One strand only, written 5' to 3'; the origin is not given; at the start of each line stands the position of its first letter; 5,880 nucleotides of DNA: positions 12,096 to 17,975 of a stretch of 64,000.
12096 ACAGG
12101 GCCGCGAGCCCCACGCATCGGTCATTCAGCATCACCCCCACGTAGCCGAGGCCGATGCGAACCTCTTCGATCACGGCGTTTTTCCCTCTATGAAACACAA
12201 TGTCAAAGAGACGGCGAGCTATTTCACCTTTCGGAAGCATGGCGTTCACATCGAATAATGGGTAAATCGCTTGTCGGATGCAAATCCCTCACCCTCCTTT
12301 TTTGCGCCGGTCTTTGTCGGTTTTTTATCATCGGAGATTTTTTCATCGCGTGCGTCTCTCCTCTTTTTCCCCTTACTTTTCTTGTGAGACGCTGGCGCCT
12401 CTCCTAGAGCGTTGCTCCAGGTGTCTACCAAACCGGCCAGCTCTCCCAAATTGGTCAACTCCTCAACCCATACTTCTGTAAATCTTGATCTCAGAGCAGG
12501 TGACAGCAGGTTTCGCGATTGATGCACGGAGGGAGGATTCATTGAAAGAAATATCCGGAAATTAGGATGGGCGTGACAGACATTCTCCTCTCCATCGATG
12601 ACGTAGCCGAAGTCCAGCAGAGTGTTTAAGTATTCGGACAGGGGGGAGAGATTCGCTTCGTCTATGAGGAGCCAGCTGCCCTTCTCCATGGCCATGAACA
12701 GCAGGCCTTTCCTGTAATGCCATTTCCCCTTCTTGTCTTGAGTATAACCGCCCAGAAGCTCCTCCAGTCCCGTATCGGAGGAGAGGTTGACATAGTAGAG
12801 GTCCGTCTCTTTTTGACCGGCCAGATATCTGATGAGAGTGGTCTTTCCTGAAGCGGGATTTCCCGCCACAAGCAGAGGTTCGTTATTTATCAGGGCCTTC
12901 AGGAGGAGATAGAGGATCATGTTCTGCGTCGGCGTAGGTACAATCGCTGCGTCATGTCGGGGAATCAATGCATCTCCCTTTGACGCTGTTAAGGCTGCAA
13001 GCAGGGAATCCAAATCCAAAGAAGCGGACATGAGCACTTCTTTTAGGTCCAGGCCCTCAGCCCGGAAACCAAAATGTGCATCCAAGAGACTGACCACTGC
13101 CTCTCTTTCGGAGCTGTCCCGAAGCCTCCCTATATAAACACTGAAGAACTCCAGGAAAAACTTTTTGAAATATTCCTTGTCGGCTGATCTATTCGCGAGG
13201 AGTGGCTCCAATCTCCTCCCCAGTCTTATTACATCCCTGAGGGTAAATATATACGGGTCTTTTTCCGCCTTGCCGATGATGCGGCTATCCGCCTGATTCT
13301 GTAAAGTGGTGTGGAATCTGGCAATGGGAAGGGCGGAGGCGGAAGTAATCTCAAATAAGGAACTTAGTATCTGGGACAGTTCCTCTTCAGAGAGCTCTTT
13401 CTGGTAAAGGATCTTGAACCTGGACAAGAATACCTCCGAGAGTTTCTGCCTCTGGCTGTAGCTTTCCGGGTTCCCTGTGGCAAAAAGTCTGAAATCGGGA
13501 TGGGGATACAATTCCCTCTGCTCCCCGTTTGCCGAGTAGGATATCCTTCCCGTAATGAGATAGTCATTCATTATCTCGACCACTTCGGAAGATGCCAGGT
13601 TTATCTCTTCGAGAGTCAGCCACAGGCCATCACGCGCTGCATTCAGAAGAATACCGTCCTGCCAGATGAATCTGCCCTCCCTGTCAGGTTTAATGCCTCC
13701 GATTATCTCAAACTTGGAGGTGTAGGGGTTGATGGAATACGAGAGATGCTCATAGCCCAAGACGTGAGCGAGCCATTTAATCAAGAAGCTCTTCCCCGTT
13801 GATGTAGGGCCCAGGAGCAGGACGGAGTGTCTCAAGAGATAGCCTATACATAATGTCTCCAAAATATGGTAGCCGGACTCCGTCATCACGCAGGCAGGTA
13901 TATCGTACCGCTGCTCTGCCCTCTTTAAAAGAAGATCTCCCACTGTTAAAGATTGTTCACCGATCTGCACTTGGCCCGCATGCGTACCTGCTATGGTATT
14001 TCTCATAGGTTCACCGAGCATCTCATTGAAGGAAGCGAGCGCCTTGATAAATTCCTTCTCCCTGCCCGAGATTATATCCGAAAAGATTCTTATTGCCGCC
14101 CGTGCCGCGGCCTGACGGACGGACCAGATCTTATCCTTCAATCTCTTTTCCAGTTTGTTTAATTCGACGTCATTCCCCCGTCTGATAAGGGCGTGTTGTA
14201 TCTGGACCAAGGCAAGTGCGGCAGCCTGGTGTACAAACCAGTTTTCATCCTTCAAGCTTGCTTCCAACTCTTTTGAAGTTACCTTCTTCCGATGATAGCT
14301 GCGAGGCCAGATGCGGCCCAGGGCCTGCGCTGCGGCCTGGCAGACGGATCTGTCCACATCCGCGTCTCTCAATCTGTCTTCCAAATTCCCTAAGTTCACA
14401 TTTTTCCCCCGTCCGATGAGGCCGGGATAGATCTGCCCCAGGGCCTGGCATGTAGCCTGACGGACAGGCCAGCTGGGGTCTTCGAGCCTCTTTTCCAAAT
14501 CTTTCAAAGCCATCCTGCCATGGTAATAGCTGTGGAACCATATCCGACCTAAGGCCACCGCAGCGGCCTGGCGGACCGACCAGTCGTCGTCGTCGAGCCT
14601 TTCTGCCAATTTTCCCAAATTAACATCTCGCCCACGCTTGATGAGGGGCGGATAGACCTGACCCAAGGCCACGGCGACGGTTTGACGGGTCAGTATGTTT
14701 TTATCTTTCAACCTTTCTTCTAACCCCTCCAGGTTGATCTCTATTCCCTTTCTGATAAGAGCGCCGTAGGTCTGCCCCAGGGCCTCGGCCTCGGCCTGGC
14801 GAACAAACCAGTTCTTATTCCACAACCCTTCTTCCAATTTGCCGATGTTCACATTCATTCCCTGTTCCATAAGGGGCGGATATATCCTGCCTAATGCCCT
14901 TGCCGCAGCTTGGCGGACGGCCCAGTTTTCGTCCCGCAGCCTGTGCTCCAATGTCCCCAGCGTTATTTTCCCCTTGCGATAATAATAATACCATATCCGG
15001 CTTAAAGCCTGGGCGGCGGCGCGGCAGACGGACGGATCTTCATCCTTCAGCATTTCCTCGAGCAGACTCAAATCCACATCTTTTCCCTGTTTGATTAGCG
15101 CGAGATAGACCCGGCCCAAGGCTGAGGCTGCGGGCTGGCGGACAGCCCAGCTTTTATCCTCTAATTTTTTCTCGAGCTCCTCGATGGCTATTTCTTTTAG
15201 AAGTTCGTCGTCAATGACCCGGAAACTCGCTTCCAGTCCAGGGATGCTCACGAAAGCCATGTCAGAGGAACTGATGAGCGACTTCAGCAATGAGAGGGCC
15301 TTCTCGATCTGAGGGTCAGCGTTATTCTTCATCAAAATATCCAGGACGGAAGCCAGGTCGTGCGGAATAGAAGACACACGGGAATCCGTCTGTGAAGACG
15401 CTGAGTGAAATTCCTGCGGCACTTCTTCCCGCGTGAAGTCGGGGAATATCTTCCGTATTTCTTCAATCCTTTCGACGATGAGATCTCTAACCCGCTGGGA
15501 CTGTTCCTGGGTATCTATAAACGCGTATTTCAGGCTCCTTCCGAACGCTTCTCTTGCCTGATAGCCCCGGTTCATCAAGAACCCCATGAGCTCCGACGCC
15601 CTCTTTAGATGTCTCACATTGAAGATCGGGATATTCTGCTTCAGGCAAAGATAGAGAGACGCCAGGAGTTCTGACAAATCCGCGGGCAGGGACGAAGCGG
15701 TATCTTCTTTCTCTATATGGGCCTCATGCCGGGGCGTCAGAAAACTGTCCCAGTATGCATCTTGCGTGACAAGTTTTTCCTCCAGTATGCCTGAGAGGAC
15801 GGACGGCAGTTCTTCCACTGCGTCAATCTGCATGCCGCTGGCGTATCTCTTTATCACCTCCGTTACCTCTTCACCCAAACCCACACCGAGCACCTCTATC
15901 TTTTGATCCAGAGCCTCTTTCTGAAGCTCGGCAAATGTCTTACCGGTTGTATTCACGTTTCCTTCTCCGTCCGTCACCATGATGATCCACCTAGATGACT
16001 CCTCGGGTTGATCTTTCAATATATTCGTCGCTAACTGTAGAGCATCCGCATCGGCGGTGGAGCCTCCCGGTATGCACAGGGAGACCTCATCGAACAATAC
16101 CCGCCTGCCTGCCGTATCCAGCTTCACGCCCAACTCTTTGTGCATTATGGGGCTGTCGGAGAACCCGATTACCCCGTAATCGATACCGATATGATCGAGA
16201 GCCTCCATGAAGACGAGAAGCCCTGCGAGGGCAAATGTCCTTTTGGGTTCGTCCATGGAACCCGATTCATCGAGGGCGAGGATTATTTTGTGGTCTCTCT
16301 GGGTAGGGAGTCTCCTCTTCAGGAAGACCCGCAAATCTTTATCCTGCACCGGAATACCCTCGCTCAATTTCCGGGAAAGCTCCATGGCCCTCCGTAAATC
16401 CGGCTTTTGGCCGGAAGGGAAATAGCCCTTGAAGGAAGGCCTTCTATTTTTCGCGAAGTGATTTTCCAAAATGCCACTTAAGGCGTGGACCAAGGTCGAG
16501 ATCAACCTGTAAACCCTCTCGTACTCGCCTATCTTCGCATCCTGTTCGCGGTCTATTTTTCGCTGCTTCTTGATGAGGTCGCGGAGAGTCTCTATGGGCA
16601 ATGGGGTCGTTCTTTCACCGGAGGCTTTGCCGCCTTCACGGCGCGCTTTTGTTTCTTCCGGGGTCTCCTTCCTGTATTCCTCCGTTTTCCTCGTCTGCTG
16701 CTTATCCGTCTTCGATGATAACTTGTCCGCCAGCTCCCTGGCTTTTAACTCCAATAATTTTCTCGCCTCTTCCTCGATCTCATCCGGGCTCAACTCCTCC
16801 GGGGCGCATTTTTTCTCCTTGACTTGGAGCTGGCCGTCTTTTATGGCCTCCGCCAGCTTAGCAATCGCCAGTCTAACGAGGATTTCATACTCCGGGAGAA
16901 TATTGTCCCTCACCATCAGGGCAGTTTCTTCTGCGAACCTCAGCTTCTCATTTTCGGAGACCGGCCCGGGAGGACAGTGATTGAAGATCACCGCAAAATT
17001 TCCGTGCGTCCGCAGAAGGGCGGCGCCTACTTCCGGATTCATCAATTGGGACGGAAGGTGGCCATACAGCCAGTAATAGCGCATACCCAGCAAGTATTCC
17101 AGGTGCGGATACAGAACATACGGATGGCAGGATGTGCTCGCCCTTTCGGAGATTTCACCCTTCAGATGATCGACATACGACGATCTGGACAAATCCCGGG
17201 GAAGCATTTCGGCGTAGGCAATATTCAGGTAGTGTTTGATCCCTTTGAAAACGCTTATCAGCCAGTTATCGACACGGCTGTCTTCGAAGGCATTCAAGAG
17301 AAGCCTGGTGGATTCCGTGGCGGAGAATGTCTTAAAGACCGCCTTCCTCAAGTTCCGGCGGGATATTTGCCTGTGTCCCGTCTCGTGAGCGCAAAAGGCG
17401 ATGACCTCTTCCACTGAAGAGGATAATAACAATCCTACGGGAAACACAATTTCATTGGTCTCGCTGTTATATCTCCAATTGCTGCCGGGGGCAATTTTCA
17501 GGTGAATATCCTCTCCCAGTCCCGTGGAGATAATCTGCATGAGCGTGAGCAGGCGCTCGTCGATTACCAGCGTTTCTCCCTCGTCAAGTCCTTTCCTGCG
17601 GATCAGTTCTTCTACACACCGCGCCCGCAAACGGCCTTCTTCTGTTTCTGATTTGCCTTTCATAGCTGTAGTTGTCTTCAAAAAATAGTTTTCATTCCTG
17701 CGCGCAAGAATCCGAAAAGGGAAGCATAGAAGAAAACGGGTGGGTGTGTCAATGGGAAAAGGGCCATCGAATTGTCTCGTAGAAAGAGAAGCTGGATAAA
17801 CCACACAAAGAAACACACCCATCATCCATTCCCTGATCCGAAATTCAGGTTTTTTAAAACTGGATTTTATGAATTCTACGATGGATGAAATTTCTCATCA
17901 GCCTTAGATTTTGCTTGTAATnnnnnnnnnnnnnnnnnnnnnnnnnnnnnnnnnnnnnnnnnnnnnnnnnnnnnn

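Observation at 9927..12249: DUF364 (putative metal-chelation domain), PaaI thioesterase, GNAT and an orphan MobB chained downstream of the giant ATPase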

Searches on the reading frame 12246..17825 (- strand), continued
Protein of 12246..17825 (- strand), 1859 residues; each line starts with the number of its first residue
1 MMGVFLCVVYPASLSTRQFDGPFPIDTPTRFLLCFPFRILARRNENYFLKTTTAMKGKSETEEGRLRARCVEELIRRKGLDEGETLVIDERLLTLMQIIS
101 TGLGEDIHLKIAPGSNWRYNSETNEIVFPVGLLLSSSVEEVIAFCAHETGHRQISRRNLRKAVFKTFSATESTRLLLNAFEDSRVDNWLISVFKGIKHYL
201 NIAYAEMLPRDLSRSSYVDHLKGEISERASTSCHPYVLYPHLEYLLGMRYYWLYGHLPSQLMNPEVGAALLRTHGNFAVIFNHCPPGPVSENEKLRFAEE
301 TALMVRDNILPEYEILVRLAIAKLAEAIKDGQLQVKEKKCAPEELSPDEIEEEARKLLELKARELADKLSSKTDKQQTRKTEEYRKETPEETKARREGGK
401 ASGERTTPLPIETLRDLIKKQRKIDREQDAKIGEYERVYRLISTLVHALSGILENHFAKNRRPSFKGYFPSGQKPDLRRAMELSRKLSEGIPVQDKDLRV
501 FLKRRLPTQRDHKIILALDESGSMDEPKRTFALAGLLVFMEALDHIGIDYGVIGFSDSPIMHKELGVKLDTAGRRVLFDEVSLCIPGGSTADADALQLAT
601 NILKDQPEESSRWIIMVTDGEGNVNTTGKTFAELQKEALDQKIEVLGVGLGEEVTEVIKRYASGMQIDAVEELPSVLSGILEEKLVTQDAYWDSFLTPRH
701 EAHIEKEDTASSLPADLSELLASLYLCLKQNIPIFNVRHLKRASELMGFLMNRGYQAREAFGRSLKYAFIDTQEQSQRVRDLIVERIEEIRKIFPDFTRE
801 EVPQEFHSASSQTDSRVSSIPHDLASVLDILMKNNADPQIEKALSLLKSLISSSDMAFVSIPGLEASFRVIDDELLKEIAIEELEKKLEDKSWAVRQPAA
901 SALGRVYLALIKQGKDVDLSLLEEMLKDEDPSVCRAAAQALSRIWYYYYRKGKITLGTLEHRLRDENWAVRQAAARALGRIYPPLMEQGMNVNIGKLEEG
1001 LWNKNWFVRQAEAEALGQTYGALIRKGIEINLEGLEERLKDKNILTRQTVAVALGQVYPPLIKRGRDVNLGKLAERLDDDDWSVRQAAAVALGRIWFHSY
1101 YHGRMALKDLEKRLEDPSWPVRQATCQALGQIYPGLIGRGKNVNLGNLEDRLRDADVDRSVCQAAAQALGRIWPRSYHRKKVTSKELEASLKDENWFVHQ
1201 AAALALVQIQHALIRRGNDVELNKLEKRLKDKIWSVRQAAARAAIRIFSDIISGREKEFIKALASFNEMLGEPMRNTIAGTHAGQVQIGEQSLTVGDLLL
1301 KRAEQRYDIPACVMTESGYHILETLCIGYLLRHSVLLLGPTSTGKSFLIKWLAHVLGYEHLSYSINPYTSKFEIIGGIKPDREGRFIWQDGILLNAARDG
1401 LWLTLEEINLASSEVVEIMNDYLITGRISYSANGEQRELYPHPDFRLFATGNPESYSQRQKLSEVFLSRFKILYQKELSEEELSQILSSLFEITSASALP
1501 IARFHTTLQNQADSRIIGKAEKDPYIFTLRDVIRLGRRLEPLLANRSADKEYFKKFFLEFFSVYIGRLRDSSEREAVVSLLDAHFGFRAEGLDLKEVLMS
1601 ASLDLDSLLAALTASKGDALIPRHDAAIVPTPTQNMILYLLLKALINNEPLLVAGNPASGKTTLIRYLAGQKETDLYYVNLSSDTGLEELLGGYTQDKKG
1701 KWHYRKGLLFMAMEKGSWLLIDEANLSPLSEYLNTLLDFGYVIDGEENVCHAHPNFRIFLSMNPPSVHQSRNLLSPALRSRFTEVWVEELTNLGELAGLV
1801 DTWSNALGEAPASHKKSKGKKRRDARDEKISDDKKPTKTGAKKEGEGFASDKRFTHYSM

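Call 14: find_encoding_contigs(protein=P0024, flank=10000, max_places=2)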
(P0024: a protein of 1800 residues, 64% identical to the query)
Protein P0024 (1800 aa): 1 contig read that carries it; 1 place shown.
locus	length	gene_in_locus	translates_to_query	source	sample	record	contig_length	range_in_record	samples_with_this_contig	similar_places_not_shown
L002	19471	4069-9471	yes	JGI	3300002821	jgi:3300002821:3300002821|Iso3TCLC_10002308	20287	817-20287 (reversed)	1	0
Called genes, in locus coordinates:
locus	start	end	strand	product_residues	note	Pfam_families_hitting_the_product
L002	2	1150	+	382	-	?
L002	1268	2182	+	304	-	PF00005:ABC_tran, PF13304:AAA_21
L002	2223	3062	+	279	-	PF12679:ABC2_membrane_2, PF12730:ABC2_membrane_4 (weak), PF10920:DUF2705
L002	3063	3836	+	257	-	-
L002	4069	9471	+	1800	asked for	PF00092:VWA (weak), PF13519:VWA_2, PF13646:HEAT_2 (weak), PF20168:PDS5, PF13646:HEAT_2, PF07728:AAA_5, PF17867:AAA_lid_7, PF07728:AAA_5, +15 more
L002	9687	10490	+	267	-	PF13938:DUF4213, PF04016:DUF364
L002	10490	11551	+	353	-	PF00583:Acetyltransf_1, PF13673:Acetyltransf_10, PF13508:Acetyltransf_7, PF03308:MeaB (faint), PF03205:MobB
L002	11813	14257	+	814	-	PF01555:N6_N4_Mtase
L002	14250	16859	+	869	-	PF04851:ResIII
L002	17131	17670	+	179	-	PF01909:NTP_transf_2, PF18765:Polbeta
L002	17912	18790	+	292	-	PF04184:ST7, PF13432:TPR_16 (faint), PF13428:TPR_14 (faint), PF14559:TPR_19 (faint)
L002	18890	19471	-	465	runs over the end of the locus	?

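Call 16: find_encoding_contigs(protein=P0030, flank=10000, max_places=2)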
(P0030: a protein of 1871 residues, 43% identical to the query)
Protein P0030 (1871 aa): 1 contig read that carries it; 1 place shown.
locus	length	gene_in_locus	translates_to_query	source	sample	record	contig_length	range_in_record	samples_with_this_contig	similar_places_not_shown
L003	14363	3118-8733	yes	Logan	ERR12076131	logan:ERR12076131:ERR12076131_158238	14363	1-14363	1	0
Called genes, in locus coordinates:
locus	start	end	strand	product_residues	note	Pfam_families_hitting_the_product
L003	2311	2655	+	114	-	-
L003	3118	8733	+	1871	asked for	PF00092:VWA, PF13519:VWA_2 (weak), PF13646:HEAT_2, PF20168:PDS5, PF20168:PDS5, PF07728:AAA_5, PF17867:AAA_lid_7, PF07728:AAA_5, +18 more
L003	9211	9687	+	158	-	PF00578:AhpC-TSA, PF08534:Redoxin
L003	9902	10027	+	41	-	-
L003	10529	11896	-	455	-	PF00753:Lactamase_B, PF00581:Rhodanese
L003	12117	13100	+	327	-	PF00005:ABC_tran, PF13175:AAA_15 (faint), PF13304:AAA_21, PF13732:DrrA1-3_C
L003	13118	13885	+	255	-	PF01061:ABC2_membrane, PF12698:ABC2_membrane_3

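Call 17: find_encoding_contigs(protein=P0028, flank=10000, max_places=2)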
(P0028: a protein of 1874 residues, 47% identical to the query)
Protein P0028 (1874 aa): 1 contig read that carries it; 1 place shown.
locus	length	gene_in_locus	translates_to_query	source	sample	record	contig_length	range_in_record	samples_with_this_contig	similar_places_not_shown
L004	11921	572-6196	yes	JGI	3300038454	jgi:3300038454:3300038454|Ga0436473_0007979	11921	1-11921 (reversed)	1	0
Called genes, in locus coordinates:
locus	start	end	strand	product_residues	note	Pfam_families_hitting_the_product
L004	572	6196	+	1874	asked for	PF05762:VWA_CoxE (weak), PF00092:VWA, PF13646:HEAT_2, PF20168:PDS5, PF20168:PDS5, PF07728:AAA_5, PF17867:AAA_lid_7, PF07728:AAA_5, +18 more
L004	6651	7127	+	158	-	PF00578:AhpC-TSA, PF08534:Redoxin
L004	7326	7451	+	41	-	-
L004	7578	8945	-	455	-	PF00753:Lactamase_B, PF00581:Rhodanese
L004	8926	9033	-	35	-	-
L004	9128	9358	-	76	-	-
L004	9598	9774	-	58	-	-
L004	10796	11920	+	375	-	?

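Call 36: search_protein_families(library=ncbifam, proteins=[window:12246-17663:-], max_evalue=0.001)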
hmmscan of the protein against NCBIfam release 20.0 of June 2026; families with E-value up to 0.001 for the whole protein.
window:12246-17663:- (1805 aa): 7 families
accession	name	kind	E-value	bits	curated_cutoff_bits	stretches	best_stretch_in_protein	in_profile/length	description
NF058515.1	phyc_lyase_CpcF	equivalog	9.7e-09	35.1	220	0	825-927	60-162/200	C-phycocyanin alpha-cysteine-84 phycocyanobilin lyase subunit CpcF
TIGR02640.1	gas_vesic_GvpN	equivalog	5.3e-07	29.4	266.8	1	1331-1457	91-218/262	gas vesicle protein GvpN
TIGR02442.1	Cob-chelat-sub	hypoth_equivalog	1.1e-06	27.4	779.45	1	319-591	321-605/641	putative cobaltochelatase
NF010374.0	PRK13800.1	equivalog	2.8e-06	25.9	1196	1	829-1104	657-886/898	fumarate reductase/succinate dehydrogenase flavoprotein subunit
TIGR01650.1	PD_CobS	equivalog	5.6e-06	25.7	558.55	0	1270-1398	56-186/327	cobaltochelatase subunit CobS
TIGR03823.1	FliZ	equivalog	6.2e-06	25.9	159.3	0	1164-1216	45-96/168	flagella biosynthesis regulatory protein FliZ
NF058502.1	phyc_lyase_CpcE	equivalog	0.0003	20.4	330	0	907-964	49-99/260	C-phycocyanin alpha-cysteine-84 phycocyanobilin lyase subunit CpcE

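Call 58: search_protein_families(library=padloc, proteins=[window:12246-17663:-], max_evalue=0.001)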
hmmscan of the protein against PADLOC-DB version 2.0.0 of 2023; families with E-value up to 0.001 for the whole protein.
window:12246-17663:- (1805 aa): 2 families
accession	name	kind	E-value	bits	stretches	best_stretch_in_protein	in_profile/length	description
PDLC04140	mad8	-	3.6e-07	28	0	1278-1434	27-128/314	mads_8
PDLC01150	HEAT_CxxC_PDDEXK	-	0.00046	17.6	0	827-889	25-84/288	HEAT_CxxC_PD-DEXK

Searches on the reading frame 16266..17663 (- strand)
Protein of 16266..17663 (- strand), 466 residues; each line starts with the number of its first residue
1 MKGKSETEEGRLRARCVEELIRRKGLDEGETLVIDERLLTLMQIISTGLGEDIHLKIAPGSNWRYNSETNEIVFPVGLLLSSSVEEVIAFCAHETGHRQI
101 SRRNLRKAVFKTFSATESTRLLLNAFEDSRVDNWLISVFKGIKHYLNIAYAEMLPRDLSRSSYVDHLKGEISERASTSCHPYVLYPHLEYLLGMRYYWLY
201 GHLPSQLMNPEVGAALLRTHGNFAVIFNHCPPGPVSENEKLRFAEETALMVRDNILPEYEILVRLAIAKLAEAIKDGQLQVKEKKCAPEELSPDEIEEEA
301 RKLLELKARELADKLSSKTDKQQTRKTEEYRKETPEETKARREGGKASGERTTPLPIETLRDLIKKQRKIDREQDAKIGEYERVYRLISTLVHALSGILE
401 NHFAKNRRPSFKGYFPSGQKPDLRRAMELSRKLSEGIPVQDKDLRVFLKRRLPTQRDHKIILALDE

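Call 63: predict_structure(alignment_id=A3)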
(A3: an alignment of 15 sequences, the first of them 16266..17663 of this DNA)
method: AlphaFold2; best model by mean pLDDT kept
length: 466 residues; sequences in the alignment: 15
mean_pLDDT: 63.6   pTM: 0.53
mean pLDDT of the five models: 63.6, 56.8, 53.7, 52.7, 48.0
residues with pLDDT >= 90: 52; 70-90: 141; 50-70: 153; < 50: 120
segments of 3 or more residues with pLDDT < 50: 1-6, 48-71, 173-179, 316-357, 406-421, 447-466
pLDDT, mean of each block of 10 residues (from residue 1): 48 74 78 76 57 34 44 60 63 55 77 87 87 74 70 65 53 48 78 89 85 95 92 74 91 96 92 78 57 82 79 48 25 27 26 41 67 61 58 59 45 35 63 74 53 31 27
secondary structure, 60 per line:
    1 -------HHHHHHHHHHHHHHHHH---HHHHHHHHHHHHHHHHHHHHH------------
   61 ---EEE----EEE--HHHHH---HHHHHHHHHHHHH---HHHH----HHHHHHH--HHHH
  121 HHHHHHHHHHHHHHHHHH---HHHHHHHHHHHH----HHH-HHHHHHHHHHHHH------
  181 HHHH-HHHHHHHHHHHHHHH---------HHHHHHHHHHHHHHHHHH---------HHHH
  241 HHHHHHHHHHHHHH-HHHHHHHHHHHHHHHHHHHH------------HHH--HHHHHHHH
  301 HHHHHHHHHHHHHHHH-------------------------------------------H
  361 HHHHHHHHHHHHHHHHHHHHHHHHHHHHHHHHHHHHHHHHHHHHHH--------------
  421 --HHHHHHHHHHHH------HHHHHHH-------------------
elements in order: H8-24 H28-48 E64-66 E71-73 H76-80 H84-96 H100-103 H108-114 H117-138 H142-153 H162-174 H181-184 H186-200 H210-227 H237-254 H256-275 H293-316 H360-406 H423-434 H441-447

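Call 66: fold_search(model_id=the predicted structure, library=pdb)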
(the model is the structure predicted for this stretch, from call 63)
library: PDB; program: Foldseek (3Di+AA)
matches with E <= 10: 146; with E <= 0.001: 0
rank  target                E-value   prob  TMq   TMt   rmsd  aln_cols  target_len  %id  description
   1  4jio_A                1.2e+00  0.04  0.09  0.12  27.1       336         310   12  Bro1 V domain and ubiquitin (released 2013-06-19)
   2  9j7w_A                1.6e+00  0.09  0.14  0.20  20.1       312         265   11  Channel Rhodospin from Klebsormidium nitens (KnChR) (released 2025-07-02)
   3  9hfk_A                1.6e+00  0.07  0.12  0.19  21.9       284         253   15  Cryo-EM structure of the freshwater actinorhodopsin, Rhodoluna lacicola (RlActR) (released 2026-03-18)
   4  9k80_A                1.7e+00  0.07  0.12  0.18  19.8       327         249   13  Cryo-EM structure of designed zinc-induced filament Fiber-n6-Zn1-HEHE-5 (released 2025-10-29)
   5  6rf0_A                1.8e+00  0.06  0.11  0.16  20.5       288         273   10  Crystal structure of the light-driven sodium pump KR2 in the pentameric "dry" form (released 2019-04-24)
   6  7sqc_2L               1.9e+00  0.08  0.09  0.15  41.4       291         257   17  Ciliary C1 central pair apparatus isolated from Chlamydomonas reinhardtii (released 2022-04-13)
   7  3mav_C                2.0e+00  0.03  0.10  0.12  19.7       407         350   12  Crystal structure of Plasmodium vivax putative farnesyl pyrophosphate synthase (Pv092040) (released 2010-04-14)
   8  9hdd_A                2.0e+00  0.02  0.09  0.10  28.5       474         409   12  Sla2 C-terminal region (Residues 560-968) (REND and THATCH domains) (released 2025-05-21)
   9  8a74_A                2.1e+00  0.07  0.15  0.19  18.8       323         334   13  PcIDS1_F315A in complex with Mg2+ and GPP (released 2023-05-31)
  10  2j1m_A                2.3e+00  0.08  0.10  0.10  16.0       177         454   11  P450 BM3 Heme domain in complex with DMSO (released 2007-05-15)
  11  6ks9_A                2.3e+00  0.05  0.12  0.10  21.4       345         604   10  Crystal Structure of E447A Acyl-CoA Dehydrogenase FadE5 mutant from Mycobacteria smegmatis (released 2020-07-01)
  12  6kpt_A                2.3e+00  0.04  0.11  0.09  21.8       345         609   11  Crystal Structure of Acyl-CoA Dehydrogenase FadE5 from Mycobacteria smegmatis (released 2020-07-01)
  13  7sqc_2M               2.4e+00  0.08  0.09  0.15  41.5       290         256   17  Ciliary C1 central pair apparatus isolated from Chlamydomonas reinhardtii (released 2022-04-13)
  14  2oer_B                2.4e+00  0.06  0.11  0.20  14.9       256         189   15  Probable Transcriptional Regulator from Pseudomonas aeruginosa (released 2007-01-30)
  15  7sel_A                2.4e+00  0.04  0.10  0.09  25.0       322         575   11  E. coli MsbA in complex with LPS and inhibitor G7090 (compound 3) (released 2022-03-09)
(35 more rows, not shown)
